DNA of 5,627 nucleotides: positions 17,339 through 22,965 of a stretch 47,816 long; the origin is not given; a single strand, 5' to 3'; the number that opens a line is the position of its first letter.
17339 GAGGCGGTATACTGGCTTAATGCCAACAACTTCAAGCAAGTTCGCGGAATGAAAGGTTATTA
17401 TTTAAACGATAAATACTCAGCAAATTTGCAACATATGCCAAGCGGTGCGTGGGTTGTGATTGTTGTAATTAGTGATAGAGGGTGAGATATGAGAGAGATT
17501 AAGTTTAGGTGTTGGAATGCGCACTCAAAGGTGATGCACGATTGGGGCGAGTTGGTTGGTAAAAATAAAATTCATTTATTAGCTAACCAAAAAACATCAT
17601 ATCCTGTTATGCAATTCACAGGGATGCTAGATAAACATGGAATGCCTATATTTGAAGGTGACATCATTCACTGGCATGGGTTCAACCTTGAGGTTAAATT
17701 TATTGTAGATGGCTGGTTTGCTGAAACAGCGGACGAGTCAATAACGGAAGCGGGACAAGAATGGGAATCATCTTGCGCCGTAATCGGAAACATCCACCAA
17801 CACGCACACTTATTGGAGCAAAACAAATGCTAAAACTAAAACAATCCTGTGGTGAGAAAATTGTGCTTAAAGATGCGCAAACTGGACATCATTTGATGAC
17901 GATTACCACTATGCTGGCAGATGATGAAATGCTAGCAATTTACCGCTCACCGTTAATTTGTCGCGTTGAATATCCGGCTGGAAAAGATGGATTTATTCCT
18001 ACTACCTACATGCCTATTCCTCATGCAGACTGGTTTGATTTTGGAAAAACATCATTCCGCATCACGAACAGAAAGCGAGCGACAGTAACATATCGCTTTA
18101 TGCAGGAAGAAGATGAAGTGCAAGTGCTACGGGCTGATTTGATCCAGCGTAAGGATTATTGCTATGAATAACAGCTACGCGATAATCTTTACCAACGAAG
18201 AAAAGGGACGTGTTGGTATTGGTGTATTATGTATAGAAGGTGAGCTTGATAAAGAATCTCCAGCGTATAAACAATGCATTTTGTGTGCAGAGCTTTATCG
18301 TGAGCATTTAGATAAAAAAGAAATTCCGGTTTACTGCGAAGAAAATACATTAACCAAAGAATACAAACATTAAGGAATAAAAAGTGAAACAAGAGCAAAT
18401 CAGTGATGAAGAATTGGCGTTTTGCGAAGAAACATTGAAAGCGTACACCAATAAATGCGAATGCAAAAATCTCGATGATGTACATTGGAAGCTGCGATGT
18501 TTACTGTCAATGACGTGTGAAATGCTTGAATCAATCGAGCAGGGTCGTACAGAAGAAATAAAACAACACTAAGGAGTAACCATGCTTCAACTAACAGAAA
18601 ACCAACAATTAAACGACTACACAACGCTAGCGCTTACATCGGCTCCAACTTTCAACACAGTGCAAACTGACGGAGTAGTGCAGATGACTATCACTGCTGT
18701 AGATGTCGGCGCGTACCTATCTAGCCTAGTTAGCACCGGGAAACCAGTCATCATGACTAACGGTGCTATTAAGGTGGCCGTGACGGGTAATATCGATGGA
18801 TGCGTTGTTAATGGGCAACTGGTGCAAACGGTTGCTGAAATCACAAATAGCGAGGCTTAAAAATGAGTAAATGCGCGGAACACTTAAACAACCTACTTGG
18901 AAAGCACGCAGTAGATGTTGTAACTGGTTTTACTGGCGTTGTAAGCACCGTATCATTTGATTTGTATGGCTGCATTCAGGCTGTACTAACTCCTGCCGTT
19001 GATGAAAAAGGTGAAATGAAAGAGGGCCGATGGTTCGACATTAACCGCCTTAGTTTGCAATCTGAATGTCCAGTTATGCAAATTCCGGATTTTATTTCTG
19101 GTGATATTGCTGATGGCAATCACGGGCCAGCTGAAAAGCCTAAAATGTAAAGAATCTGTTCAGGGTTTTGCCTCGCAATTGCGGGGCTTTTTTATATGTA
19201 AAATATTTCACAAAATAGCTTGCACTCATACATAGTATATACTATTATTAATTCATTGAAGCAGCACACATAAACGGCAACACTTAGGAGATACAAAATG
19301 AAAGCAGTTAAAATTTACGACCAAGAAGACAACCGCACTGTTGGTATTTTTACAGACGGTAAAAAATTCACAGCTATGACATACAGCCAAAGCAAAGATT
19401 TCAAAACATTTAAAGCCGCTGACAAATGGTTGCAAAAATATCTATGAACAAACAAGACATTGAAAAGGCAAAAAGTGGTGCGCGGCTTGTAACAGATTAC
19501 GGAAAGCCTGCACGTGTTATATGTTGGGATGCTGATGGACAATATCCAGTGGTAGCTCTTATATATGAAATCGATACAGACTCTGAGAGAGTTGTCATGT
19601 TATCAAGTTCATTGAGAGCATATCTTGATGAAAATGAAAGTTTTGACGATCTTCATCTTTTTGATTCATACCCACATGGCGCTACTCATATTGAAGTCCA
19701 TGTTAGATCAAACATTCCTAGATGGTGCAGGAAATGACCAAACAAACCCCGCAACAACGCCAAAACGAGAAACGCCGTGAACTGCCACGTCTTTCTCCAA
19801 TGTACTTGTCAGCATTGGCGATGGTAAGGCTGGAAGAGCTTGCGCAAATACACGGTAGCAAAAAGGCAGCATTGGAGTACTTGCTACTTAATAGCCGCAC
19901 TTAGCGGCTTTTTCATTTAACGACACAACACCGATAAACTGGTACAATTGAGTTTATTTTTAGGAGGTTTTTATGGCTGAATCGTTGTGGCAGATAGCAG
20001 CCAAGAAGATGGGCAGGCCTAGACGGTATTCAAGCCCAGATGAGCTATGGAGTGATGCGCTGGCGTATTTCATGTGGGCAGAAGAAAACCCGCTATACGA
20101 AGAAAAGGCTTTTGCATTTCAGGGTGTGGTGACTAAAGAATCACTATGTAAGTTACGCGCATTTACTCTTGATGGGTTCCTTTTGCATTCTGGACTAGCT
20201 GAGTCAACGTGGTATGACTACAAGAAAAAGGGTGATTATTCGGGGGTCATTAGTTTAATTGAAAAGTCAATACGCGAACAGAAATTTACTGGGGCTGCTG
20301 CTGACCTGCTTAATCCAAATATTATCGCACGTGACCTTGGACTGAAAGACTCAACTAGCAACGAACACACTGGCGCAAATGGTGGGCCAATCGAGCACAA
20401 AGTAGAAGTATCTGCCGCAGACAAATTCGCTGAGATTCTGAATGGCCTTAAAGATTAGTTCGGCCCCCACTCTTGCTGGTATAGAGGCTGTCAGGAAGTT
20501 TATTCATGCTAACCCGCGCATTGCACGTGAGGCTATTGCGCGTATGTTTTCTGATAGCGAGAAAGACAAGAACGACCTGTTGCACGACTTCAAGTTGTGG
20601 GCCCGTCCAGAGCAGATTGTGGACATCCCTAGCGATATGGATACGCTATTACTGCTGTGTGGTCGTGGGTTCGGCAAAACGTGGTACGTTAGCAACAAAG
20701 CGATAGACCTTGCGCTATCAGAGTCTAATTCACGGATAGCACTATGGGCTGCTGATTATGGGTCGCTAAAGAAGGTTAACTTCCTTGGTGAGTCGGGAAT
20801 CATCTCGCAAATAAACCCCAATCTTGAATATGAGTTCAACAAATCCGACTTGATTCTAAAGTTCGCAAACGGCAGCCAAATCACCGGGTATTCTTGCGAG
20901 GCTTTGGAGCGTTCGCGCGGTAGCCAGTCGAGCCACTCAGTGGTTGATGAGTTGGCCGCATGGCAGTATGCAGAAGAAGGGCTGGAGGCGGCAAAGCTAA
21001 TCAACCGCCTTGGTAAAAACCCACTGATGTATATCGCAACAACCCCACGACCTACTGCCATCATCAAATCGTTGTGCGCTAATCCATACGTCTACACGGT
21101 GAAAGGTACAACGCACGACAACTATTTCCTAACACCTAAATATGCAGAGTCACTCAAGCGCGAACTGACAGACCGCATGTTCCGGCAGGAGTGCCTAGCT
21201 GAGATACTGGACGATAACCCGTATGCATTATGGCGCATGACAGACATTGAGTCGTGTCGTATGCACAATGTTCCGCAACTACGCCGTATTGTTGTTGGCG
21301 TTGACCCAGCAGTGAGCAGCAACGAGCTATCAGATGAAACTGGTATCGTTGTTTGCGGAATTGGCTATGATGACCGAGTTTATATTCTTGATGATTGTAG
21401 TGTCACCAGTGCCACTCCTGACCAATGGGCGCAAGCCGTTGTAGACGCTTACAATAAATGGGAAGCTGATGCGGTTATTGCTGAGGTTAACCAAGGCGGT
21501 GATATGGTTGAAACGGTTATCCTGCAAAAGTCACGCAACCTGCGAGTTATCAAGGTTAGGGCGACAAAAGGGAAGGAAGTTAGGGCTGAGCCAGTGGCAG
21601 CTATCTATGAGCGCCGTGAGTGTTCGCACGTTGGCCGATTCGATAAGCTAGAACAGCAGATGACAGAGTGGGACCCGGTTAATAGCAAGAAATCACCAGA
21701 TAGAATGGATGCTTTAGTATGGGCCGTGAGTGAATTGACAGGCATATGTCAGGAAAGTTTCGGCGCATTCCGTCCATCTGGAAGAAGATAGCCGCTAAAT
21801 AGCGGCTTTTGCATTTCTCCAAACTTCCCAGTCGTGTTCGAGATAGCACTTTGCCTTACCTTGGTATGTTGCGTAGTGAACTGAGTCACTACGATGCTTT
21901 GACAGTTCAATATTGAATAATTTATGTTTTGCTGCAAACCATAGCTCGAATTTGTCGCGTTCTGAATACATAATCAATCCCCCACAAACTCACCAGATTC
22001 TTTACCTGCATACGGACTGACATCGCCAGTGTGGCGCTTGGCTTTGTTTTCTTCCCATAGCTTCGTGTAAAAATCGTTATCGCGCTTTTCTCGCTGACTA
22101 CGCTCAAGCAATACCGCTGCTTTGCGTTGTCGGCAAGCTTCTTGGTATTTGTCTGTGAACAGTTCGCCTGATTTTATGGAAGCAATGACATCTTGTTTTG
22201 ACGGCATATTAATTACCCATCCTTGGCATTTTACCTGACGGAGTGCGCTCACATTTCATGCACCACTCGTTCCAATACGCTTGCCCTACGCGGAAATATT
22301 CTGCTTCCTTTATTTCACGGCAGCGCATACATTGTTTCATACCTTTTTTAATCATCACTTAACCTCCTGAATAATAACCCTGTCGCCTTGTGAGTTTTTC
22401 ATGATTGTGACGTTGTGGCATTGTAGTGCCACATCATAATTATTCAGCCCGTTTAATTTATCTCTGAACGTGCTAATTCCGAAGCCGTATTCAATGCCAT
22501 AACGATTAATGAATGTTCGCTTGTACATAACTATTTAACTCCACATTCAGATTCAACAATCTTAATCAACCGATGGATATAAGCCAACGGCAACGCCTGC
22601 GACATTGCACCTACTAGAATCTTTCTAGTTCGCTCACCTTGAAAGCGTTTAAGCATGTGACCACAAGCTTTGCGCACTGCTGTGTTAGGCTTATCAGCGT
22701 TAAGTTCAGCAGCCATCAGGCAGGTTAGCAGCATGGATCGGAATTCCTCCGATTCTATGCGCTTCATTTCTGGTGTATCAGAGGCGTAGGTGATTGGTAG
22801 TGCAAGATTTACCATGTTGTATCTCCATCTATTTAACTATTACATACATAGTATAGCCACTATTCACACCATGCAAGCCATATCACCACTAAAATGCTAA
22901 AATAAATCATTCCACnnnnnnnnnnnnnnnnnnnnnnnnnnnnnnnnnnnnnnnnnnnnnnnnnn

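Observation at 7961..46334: Eight copies of a 14-bp motif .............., each pointing into the next gene block: candidate phage-specific promoter/operator class with no visible reader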

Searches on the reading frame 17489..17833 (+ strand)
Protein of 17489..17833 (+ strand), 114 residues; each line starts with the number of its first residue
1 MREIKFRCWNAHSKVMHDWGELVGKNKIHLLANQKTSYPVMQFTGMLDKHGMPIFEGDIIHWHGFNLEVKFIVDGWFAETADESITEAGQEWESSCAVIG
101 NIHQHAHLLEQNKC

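Call 23: search_protein_families(library=phrogs, proteins=[window:17489-17833:+], max_evalue=0.001)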
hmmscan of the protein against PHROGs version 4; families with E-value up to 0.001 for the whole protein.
window:17489-17833:+ (114 aa): 4 families
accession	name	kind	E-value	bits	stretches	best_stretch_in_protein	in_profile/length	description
phrog_98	-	unknown function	3.2e-27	96.4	1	1-113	25-154/208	-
phrog_8684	-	unknown function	1.4e-09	39.1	1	40-81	61-102/164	-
phrog_24347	-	unknown function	1.2e-07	32.2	1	4-110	133-242/245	-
phrog_9246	-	unknown function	0.00085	20.5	0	33-61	46-74/82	-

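Call 51: search_protein_families(library=pfam, proteins=[window:17489-17833:+], max_evalue=0.01)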
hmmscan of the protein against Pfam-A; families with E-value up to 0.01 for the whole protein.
window:17489-17833:+ (114 aa): 1 family
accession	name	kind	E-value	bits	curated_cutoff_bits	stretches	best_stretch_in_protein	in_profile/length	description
PF09643.15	YopX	-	1.9e-13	51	22.4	1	32-110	39-128/128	YopX protein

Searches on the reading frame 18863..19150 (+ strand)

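Call 23: search_protein_families(library=phrogs, proteins=[window:18863-19150:+], max_evalue=0.001)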
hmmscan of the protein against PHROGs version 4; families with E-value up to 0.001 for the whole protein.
window:18863-19150:+ (95 aa): 2 families
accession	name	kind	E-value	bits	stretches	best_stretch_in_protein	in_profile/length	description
phrog_37639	-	unknown function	1.6e-28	99.6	1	7-95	6-94/97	-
phrog_16275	-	unknown function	1.7e-14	54.7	1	10-71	8-69/88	-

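Call 51: search_protein_families(library=pfam, proteins=[window:18863-19150:+], max_evalue=0.01)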
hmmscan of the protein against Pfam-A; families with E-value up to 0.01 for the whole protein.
window:18863-19150:+ (95 aa): 0 families

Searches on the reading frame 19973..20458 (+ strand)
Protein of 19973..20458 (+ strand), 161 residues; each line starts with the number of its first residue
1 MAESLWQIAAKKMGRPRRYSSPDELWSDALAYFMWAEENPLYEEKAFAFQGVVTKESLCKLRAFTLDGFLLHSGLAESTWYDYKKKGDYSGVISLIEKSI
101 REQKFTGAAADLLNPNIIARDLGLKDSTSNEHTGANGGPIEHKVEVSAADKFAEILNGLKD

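Call 26: search_protein_families(library=pfam, proteins=[window:19973-20458:+], max_evalue=0.01)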
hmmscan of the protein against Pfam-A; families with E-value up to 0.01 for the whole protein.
window:19973-20458:+ (161 aa): 1 family
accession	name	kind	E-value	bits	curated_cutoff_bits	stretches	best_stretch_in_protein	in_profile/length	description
PF16677.11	GP3_package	-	1.5e-21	76.9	29.4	1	14-128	1-103/105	DNA-packaging protein gp3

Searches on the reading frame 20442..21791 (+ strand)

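Call 7: search_protein_families(library=phrogs, proteins=[window:20442-21791:+], max_evalue=0.001)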
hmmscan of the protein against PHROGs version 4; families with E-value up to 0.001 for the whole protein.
window:20442-21791:+ (449 aa): 5 families
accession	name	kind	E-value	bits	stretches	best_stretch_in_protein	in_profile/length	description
phrog_979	-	head and packaging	2.3e-32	113.4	1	219-432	368-599/642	terminase large subunit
phrog_38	-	head and packaging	5.3e-30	105.7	1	277-441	543-712/760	terminase large subunit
phrog_2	-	head and packaging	1.5e-24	87.8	1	41-430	256-590/807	terminase large subunit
phrog_5573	-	head and packaging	8.3e-08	32.9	1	270-426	75-228/250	terminase large subunit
phrog_20726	-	unknown function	3.9e-06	27.7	1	285-371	5-94/199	-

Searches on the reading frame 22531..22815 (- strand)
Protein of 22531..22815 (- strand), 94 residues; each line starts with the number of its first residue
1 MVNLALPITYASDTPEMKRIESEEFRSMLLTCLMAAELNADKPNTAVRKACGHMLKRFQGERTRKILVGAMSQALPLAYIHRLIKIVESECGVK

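Call 8: search_protein_families(library=pfam, proteins=[window:22531-22815:-], max_evalue=0.01)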
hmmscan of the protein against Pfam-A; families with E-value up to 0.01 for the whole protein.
window:22531-22815:- (94 aa): 1 family
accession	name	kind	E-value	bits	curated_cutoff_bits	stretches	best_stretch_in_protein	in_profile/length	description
PF24886.1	DUF7740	-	1.1e-11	45.2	28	1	23-83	1-60/65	Domain of unknown function (DUF7740)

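Call 24: search_protein_families(library=phrogs, proteins=[window:22531-22815:-], max_evalue=0.001)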
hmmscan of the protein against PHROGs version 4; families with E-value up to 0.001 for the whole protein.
window:22531-22815:- (94 aa): 1 family
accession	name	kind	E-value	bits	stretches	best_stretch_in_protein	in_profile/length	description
phrog_6022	-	unknown function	4e-09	37.5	1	12-92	2-85/92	-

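Call 63: search_protein_families(library=ncbifam, proteins=[window:22531-22815:-], max_evalue=0.1)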
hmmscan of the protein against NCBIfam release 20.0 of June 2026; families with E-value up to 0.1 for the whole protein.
window:22531-22815:- (94 aa): 0 families
